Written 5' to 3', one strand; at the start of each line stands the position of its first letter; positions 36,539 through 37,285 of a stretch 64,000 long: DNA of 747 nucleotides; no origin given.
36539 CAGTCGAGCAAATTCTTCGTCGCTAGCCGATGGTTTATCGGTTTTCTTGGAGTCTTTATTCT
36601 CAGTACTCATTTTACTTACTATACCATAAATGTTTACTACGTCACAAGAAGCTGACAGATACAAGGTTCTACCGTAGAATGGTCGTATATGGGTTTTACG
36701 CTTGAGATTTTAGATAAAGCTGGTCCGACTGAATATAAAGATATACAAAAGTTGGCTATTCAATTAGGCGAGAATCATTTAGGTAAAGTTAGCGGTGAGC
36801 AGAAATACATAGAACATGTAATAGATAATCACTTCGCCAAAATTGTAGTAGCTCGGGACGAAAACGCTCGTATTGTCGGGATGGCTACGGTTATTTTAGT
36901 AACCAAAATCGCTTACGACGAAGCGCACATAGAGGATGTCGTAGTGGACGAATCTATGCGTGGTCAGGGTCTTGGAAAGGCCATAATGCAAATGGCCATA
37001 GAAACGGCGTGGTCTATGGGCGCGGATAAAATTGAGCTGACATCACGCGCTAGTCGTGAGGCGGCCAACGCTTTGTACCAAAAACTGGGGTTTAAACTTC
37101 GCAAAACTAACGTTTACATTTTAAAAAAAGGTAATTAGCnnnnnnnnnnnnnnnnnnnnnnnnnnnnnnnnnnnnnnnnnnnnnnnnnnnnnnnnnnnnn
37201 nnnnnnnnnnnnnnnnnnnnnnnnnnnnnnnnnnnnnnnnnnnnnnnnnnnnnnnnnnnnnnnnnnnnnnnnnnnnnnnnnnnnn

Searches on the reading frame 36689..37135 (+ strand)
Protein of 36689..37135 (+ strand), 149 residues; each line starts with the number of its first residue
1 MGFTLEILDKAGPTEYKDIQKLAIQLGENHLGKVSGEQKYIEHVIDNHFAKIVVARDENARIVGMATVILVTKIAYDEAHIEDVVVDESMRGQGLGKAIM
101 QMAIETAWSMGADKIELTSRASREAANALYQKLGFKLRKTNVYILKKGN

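Call 48: search_protein_families(library=pfam, proteins=[window:36689-37135:+], max_evalue=0.001)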
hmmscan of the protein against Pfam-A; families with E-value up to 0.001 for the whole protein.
window:36689-37135:+ (149 aa): 7 families
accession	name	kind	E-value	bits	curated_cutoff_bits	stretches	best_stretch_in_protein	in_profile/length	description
PF00583.31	Acetyltransf_1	-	1.6e-19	70.7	20.7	1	45-135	25-116/116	Acetyltransferase (GNAT) family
PF13508.13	Acetyltransf_7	-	2.5e-15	57.1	27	1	51-136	4-83/84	Acetyltransferase (GNAT) domain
PF13673.13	Acetyltransf_10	-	3.1e-13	50.2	23.6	1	41-136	22-108/128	Acetyltransferase (GNAT) domain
PF08445.16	FR47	-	5e-06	26.8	22.1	1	76-143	19-85/86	FR47-like protein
PF13420.13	Acetyltransf_4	-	0.0002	21.9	24.3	1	39-141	35-140/155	Acetyltransferase (GNAT) domain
PF14542.12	Acetyltransf_CG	-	0.0002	21.9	30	1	78-111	24-57/80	GCN5-related N-acetyl-transferase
PF13527.13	Acetyltransf_9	-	0.0003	21.2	25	1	38-136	31-125/127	Acetyltransferase (GNAT) domain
